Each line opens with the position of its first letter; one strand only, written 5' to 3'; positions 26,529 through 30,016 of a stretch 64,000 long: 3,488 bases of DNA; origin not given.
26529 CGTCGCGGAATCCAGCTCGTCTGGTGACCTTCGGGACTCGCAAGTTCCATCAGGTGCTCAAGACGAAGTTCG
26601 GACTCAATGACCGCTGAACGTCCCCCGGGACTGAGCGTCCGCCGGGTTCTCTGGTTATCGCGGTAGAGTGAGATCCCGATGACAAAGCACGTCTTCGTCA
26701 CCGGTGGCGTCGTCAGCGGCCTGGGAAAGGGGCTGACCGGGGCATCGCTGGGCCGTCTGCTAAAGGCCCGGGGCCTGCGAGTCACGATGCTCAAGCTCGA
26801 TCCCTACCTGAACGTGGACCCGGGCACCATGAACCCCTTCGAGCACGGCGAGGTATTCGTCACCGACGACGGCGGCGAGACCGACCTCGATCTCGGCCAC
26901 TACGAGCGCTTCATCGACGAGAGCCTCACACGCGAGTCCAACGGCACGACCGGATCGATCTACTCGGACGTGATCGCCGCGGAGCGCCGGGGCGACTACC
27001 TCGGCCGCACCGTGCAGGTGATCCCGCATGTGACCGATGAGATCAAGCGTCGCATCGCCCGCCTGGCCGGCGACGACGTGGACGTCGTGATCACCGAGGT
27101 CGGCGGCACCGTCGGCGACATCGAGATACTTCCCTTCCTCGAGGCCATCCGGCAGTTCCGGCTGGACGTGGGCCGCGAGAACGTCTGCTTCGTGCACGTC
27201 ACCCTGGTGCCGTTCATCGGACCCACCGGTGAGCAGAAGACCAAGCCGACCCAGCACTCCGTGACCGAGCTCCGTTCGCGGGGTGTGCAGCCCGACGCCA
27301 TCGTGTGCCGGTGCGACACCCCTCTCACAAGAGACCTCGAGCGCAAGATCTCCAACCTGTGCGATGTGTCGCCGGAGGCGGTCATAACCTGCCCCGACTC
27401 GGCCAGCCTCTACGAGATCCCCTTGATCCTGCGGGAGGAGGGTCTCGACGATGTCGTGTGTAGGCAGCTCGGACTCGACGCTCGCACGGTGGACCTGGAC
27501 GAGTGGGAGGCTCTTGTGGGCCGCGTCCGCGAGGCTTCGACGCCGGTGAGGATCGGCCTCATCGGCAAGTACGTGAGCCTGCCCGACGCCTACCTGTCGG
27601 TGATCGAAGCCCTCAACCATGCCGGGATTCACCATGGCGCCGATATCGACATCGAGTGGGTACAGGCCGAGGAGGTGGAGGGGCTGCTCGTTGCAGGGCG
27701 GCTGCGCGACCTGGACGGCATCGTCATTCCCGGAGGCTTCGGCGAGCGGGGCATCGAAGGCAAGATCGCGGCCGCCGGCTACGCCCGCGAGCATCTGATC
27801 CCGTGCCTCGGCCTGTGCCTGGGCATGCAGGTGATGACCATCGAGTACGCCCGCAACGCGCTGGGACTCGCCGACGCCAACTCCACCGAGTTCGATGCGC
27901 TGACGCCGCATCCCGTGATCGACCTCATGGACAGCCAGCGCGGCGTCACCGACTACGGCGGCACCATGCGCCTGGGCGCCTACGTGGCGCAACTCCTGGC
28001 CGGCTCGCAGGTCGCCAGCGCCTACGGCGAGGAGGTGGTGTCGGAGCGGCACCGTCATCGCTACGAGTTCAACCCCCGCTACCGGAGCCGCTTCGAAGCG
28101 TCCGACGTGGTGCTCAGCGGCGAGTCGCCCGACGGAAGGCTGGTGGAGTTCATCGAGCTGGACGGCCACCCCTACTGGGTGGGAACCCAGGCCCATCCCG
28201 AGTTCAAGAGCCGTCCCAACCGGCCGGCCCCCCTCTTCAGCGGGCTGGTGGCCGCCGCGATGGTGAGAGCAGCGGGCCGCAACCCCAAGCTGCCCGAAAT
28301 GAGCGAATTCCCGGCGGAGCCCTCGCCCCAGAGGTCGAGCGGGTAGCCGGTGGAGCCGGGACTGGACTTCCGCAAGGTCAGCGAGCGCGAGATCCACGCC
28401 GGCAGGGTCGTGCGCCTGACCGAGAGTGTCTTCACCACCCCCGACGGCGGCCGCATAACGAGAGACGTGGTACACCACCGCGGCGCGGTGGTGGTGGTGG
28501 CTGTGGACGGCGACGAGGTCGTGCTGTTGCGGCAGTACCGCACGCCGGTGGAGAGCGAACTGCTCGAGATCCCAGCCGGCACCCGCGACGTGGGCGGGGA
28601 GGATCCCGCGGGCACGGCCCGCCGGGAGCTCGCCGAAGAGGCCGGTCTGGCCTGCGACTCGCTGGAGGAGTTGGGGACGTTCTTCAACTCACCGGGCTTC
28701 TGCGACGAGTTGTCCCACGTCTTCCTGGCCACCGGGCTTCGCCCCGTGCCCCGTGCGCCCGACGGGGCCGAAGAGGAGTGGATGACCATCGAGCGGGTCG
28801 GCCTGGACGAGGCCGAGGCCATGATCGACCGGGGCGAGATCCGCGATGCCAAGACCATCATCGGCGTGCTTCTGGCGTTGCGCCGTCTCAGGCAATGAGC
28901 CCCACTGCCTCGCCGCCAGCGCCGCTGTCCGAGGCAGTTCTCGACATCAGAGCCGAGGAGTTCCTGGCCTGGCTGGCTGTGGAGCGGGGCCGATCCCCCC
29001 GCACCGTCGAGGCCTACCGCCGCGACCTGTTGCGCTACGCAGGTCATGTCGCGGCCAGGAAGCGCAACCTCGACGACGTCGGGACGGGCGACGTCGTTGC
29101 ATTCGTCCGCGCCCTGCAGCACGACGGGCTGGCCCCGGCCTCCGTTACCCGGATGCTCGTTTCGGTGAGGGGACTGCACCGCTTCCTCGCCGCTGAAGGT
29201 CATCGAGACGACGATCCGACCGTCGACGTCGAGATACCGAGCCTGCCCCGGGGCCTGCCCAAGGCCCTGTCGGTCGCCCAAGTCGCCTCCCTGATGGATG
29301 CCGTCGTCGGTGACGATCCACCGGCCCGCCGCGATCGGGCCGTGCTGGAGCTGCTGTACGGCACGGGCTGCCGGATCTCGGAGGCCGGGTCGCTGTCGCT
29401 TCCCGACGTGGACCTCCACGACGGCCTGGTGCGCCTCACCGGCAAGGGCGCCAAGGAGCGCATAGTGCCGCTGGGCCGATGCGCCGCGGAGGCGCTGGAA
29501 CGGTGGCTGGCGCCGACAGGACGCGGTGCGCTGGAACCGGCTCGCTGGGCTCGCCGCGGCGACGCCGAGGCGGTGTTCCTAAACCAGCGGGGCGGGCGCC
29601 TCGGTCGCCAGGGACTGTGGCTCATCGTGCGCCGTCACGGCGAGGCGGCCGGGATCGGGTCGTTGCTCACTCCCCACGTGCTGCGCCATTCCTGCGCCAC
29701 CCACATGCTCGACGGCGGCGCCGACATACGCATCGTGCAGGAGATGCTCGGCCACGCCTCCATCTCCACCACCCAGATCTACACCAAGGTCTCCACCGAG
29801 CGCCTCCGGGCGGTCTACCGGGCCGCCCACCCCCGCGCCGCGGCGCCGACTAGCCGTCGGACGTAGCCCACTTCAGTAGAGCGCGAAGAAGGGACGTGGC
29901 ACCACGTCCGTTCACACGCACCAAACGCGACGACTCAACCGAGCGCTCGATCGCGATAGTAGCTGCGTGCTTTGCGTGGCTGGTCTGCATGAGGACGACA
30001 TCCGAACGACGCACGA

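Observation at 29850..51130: A ~21 kb lower-GC island encoding a complete Dpd-type 7-deazaguanine DNA modification/restriction system in an actinobacterial housekeeping locus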

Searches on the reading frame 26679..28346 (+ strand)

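Call 5: search_protein_families(library=ncbifam, proteins=[window:26679-28346:+], max_evalue=0.001)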
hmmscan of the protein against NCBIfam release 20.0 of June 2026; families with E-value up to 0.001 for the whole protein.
window:26679-28346:+ (555 aa): 4 families
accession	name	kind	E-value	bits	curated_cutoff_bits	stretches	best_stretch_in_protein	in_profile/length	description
NF003792.0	PRK05380.1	equivalog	1.2e-246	819.6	308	1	1-531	2-530/534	CTP synthase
TIGR00337.1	PyrG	equivalog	7.4e-236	783.8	462.75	1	1-526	2-526/526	glutamine hydrolyzing CTP synthase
NF004836.1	PRK06186.1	equivalog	1.5e-36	125.7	260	1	290-527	1-227/228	CTP synthase C-terminal region-related (seleno)protein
NF001975.0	PRK00758.1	equivalog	6.4e-05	22.6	198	1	338-391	36-86/185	GMP synthase subunit A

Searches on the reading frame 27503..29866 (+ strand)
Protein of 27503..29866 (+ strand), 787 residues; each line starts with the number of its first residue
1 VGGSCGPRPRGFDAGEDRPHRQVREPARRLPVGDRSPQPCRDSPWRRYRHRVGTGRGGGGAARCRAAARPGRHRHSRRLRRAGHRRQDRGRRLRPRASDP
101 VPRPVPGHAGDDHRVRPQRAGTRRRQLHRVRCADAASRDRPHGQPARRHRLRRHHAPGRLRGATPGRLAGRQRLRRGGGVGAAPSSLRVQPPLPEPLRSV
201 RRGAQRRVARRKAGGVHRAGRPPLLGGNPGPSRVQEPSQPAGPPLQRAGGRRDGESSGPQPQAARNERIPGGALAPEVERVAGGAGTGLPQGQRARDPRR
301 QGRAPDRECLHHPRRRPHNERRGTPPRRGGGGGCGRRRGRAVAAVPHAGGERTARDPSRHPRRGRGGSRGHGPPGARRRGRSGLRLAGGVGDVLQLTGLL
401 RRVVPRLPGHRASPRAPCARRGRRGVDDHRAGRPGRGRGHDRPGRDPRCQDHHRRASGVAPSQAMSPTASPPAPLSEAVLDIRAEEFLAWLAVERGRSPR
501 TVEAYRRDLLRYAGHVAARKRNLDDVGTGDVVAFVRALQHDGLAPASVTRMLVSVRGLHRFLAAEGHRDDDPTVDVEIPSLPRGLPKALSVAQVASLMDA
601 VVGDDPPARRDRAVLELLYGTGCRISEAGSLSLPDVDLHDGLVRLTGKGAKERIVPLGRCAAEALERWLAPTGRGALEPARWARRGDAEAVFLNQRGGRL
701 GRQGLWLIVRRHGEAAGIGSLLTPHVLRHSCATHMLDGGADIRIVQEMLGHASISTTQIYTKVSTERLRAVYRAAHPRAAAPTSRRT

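Call 5: search_protein_families(library=ncbifam, proteins=[window:27503-29866:+], max_evalue=0.001)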
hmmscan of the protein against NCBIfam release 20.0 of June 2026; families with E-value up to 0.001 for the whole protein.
window:27503-29866:+ (787 aa): 12 families
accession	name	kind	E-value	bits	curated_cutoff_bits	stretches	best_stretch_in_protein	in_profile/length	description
NF001399.0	PRK00283.1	subfamily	4.7e-99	331.4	279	1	483-779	8-299/300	tyrosine recombinase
TIGR02225.1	recomb_XerD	equivalog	5e-95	318.1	329.6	1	485-779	1-290/290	site-specific tyrosine recombinase XerD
TIGR02224.1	recomb_XerC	equivalog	2.9e-87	292.8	335.15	1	485-779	1-293/295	tyrosine recombinase XerC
NF040815.2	recomb_XerA_Arch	equivalog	2.9e-57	194.2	220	1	485-772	1-263/263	site-specific tyrosine recombinase/integron integrase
NF002331.0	PRK01287.1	subfamily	5.3e-52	177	371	1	478-782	24-331/365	site-specific tyrosine recombinase XerC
TIGR02249.1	integrase_gron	subfamily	1.5e-32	113.2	265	2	708-767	245-304/315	integron integrase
NF007371.0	PRK09871.1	subfamily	2.3e-25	89.3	222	1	590-772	8-183/198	tyrosine-type DNA invertase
NF003462.0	PRK05084.1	equivalog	3.2e-24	85.3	267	1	609-770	195-351/360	tyrosine recombinase XerS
NF011946.0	PRK15417.1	equivalog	2.1e-21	76.5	435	2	708-765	260-317/337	integron integrase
NF007370.0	PRK09870.1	subfamily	6.6e-19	68.3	221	1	591-778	15-194/200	tyrosine-type DNA invertase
NF040693.1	recomb_GmtY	equivalog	8.4e-06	25.3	340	0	723-770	392-439/441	gamma-mobile-trio recombinase GmtY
NF047926.1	integrase_GmtZ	equivalog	7.2e-05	21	600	1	717-780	423-487/784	gamma-mobile-trio integrase GmtZ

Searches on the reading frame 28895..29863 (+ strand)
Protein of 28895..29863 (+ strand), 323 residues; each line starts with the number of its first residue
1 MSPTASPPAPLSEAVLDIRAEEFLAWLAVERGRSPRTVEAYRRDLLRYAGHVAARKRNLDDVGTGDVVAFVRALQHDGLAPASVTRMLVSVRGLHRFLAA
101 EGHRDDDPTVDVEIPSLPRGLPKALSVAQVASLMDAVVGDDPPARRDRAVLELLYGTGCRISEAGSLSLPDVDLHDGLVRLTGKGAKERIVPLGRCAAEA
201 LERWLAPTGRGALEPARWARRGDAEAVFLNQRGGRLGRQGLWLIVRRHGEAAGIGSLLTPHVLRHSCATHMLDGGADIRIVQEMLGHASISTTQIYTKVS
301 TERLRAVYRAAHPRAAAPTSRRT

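Call 17: find_related_loci(query=window:28895-29863:+, collection=genome_contigs, flank=10000)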
Query seq(323 aa) (323 aa) in genome_contigs; peptide patterns used: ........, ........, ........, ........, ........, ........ (x = any residue, [..] = any of these).
600 stretches matched a pattern (row limit reached: there are more); 294 encode a relative of the query (tblastn E <= 1e-3); the best 80 are kept; 80 distinct loci.
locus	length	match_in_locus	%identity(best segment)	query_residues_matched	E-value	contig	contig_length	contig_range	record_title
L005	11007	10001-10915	93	13-317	0e+0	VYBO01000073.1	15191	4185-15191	MAG: Acidimicrobiaceae bacterium isolate SB0673_bin_3 NODE_774_length_15191_cov_71.557215, whole genome shotgun sequence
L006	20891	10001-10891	94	21-317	0e+0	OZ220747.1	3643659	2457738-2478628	MAG: Acidimicrobiales bacterium isolate 24b51cff-2c1d-4890-b593-b7e190b4cd9e genome assembly, chromosome: 1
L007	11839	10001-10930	88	8-317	8e-180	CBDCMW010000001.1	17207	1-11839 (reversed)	MAG: Candidatus Aldehydirespirator sp. isolate e2a2a1f8-459e-4046-a8a7-43a5ecbda485 genome assembly, contig: contig_1, w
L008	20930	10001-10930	88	8-317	2e-179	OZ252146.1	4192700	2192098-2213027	MAG: Candidatus Aldehydirespirator sp. isolate fd067d44-95a4-4330-b63d-26ca3bb23c52 genome assembly, chromosome: 1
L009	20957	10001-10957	87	1-317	1e-175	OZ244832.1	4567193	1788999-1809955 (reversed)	MAG: Candidatus Aldehydirespirator sp. isolate 45bd059b-89eb-4db7-924e-096435c6defb genome assembly, chromosome: 1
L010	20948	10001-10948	85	1-317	7e-175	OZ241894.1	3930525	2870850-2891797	MAG: Candidatus Aldehydirespirator sp. isolate 59d5e5b9-c534-4d11-b37b-78d6acc4b690 genome assembly, chromosome: 1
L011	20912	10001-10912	88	14-317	7e-174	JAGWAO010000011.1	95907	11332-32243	MAG: Acidimicrobiia bacterium isolate 277c_9 scaffold_1270, whole genome shotgun sequence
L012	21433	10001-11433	86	8-317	2e-173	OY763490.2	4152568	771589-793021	MAG: Acidimicrobiales bacterium isolate e420a23f-e807-4b73-8760-6b68b197cd4b genome assembly, chromosome: 1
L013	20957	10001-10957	86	1-317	9e-173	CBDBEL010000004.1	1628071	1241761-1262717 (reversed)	MAG: Candidatus Aldehydirespirator sp. isolate 42010ebb-ea2b-4a2b-9d13-79554d05c50f genome assembly, contig: contig_4, w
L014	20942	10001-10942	85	1-315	4e-172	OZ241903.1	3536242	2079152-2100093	MAG: Candidatus Aldehydirespirator sp. isolate d351f403-e454-448a-b302-ab11d97c6c0f genome assembly, chromosome: 1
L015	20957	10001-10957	84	1-317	6e-172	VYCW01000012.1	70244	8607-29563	MAG: Acidimicrobiaceae bacterium isolate SB0675_bin_25 NODE_168_length_70244_cov_41.723732, whole genome shotgun sequenc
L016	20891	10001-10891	89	12-308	1e-171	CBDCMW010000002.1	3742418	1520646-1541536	MAG: Candidatus Aldehydirespirator sp. isolate e2a2a1f8-459e-4046-a8a7-43a5ecbda485 genome assembly, contig: contig_2, w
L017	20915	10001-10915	86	16-320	7e-171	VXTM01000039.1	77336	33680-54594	MAG: Acidimicrobiaceae bacterium isolate SB0665_bin_5 NODE_209_length_77336_cov_50.900157, whole genome shotgun sequence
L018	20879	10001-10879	80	16-308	2e-154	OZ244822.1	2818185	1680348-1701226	MAG: Candidatus Aldehydirespirator sp. isolate 35bfcaf5-8220-4494-8a82-73b50c7a5dd2 genome assembly, chromosome: 1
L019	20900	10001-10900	72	16-315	1e-136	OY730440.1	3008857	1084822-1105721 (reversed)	MAG: Acidimicrobiales bacterium isolate 66a0c705-35f1-4a73-9d13-6e1e10a8c2cc genome assembly, chromosome: 1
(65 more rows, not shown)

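Call 42: search_protein_families(library=pfam, proteins=[L012:11545-14634:+, L012:15265-16395:-, L012:14722-15264:-, L012:11176-11535:+, L019:11623-15750:+, L019:10916-11431:+, L016:11732-13171:-, L016:11060-11707:+], max_evalue=0.001)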
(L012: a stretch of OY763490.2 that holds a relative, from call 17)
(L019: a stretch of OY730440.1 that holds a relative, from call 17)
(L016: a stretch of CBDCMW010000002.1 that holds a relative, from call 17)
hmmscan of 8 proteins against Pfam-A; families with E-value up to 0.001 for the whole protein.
L012:11545-14634:+ (1029 aa): 2 families
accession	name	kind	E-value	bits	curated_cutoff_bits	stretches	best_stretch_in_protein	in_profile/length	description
PF02384.22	N6_Mtase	-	1.7e-09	37.9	20.4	1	331-418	18-94/311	N-6 DNA Methylase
PF07669.17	Eco57I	-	3e-06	27.9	25.3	1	405-648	4-150/171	Eco57I restriction-modification methylase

L012:15265-16395:- (376 aa): 5 families
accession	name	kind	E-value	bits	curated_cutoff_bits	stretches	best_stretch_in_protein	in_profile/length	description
PF13304.12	AAA_21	-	5e-14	53.5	27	1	227-333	182-304/304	AAA domain, putative AbiEii toxin, Type IV TA system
PF13175.12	AAA_15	-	2.9e-10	40.7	32.1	1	1-41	1-43/374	AAA ATPase domain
PF00005.33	ABC_tran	-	7.2e-10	40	25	1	14-96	4-79/137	ABC transporter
PF02463.25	SMC_N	-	7.4e-05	22.7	40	1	1-334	1-204/220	RecF/RecN/SMC N terminal domain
PF13555.12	AAA_29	-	0.00066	19.8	27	0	3-41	2-42/61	P-loop containing region of AAA domain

L012:14722-15264:- (180 aa): 0 families

L012:11176-11535:+ (119 aa): 1 family
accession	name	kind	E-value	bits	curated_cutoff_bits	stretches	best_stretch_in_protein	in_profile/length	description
PF00589.27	Phage_integrase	-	6.1e-16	59.1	27.1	1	20-86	88-154/172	Phage integrase family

L019:11623-15750:+ (1375 aa): 7 families
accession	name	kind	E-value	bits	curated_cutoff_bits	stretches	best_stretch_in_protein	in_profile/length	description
PF00041.27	fn3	-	4.7e-60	200.2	25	5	1019-1109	1-80/84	Fibronectin type III domain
PF25059.1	FN3_DSCAM-DSCAML_C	-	1.4e-28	99.5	39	2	603-684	2-80/89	DSCAM/DSCAML C-terminal Fn3-like domain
PF00395.25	SLH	-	5e-20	71.6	20.8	2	1322-1364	2-44/44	S-layer homology domain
PF16656.11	Pur_ac_phosph_N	-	1e-18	68.1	30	1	162-259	2-86/93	Purple acid Phosphatase, N-terminal domain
PF03413.25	PepSY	-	2.5e-06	28.1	24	0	975-998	21-43/60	Peptidase propeptide and YPEB domain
PF00028.23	Cadherin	-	2.9e-05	24.8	28.8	0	496-587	4-90/93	Cadherin domain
PF05887.16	Trypan_PARP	-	0.00084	19.8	100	1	1114-1170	54-112/134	Procyclic acidic repetitive protein (PARP)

L019:10916-11431:+ (171 aa): 2 families
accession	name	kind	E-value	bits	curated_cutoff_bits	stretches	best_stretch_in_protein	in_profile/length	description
PF01966.28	HD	-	1.2e-05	26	22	1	49-170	4-112/116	HD domain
PF10686.14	YAcAr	-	0.00022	21.4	28.2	0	136-158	40-62/66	YspA, cpYpsA-related SLOG family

L016:11732-13171:- (479 aa): 1 family
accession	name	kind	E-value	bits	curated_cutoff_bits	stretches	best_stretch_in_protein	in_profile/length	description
PF00909.26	Ammonium_transp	-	7.3e-94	315.2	23.2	1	69-462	3-395/399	Ammonium Transporter Family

L016:11060-11707:+ (215 aa): 0 families

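Call 43: search_protein_families(library=padloc, proteins=[L012:11545-14634:+, L012:15265-16395:-, L012:14722-15264:-, L019:11623-15750:+, L016:11732-13171:-, L016:11060-11707:+], max_evalue=0.001)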
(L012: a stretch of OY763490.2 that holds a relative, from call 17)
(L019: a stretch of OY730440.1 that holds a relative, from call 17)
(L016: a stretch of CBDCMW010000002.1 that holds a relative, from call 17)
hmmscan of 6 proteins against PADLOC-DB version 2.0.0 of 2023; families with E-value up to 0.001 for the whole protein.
L012:11545-14634:+ (1029 aa): 36 families (the best 25 are shown)
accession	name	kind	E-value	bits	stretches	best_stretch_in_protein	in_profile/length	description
PDLC03630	REase_MTase_IIG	-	8.8e-63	210.5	2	270-643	295-686/1100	Type IIG restriction enzyme-methyltransferase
PDLC03580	REase_II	-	1.5e-31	107.1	2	276-639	308-695/1112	Type II restriction enzyme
PDLC03625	REase_MTase_IIG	-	4.3e-21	72.4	1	320-637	387-697/1109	Type IIG restriction enzyme-methyltransferase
PDLC03338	MTase_II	-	2.4e-16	57.6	1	306-451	98-241/604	Type II methyltransferase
PDLC04134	mad2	-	8.3e-14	49.3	1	300-421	232-333/492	mads_2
PDLC03348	MTase_II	-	1.4e-11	41.7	1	297-421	182-309/727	Type II methyltransferase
PDLC03318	MTase_II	-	2.4e-10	37.4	1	306-379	311-383/723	Type II methyltransferase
PDLC03357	MTase_II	-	2.9e-10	37.1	1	313-383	95-164/620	Type II methyltransferase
PDLC03021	MTase_I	-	4.3e-09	33.7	1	318-417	142-241/491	Type I methyltransferase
PDLC03335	MTase_II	-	9.2e-09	32.5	1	325-449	66-183/607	Type II methyltransferase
PDLC02643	DrmMI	-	8.8e-08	28.4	0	564-633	867-931/1347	DrmMI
PDLC03623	REase_MTase_IIG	-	1.6e-07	27.6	1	311-389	276-356/1022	Type IIG restriction enzyme-methyltransferase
PDLC03026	MTase_I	-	1.8e-07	28.7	1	303-416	104-220/487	Type I methyltransferase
PDLC02529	PglX|PglXI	-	6.5e-07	25.4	1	335-455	196-326/1189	PglX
PDLC03025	MTase_I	-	1e-06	25.8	1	338-417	161-235/569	Type I methyltransferase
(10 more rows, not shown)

L012:15265-16395:- (376 aa): 71 families (the best 25 are shown)
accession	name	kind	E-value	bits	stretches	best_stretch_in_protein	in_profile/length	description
PDLC04178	HEC-01A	-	1.1e-22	78.6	1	2-352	9-351/399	-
PDLC04541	PDC-M25A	-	1.1e-20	72.1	1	1-338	1-316/380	-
PDLC04135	mad3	-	1.5e-20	72.1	1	1-352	1-346/374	mads_3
PDLC04180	HEC-01A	-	9.9e-19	65.7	1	2-369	3-364/382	-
PDLC04182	HEC-01A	-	3.8e-17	60.4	1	2-358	4-377/406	-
PDLC02980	AriA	-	2.4e-16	58.6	1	211-333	166-304/304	-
PDLC02335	AbiLi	-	3.2e-16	57.3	1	1-351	49-257/326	AbiLi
PDLC04175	HEC-01A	-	3.5e-15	53.9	1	2-358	6-337/363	-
PDLC04176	HEC-01A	-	6.4e-13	46.8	1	3-317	4-306/371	-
PDLC02979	AriA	-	1.2e-11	43.1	1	1-41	1-43/373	-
PDLC00278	PtuA1|PtuA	-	1.3e-11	42.5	1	2-100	3-111/436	AAA ATPase domain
PDLC02981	AriAB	-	4.5e-11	40.2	1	262-349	306-396/694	-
PDLC00310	PtuA1|PtuA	-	9.7e-10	36.1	1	2-41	3-44/443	AAA ATPase domain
PDLC00311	PtuA1|PtuA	-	1.8e-09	35.1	1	2-51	3-54/455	AAA ATPase domain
PDLC00289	PtuA1|PtuA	-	2e-09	35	1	260-370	222-330/404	AAA ATPase domain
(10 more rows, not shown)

L012:14722-15264:- (180 aa): 1 family
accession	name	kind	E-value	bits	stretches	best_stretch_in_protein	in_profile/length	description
PDLC04202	HEC-01B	-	0.00044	18.4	1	6-121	2-116/204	-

L019:11623-15750:+ (1375 aa): 0 families

L016:11732-13171:- (479 aa): 0 families

L016:11060-11707:+ (215 aa): 0 families
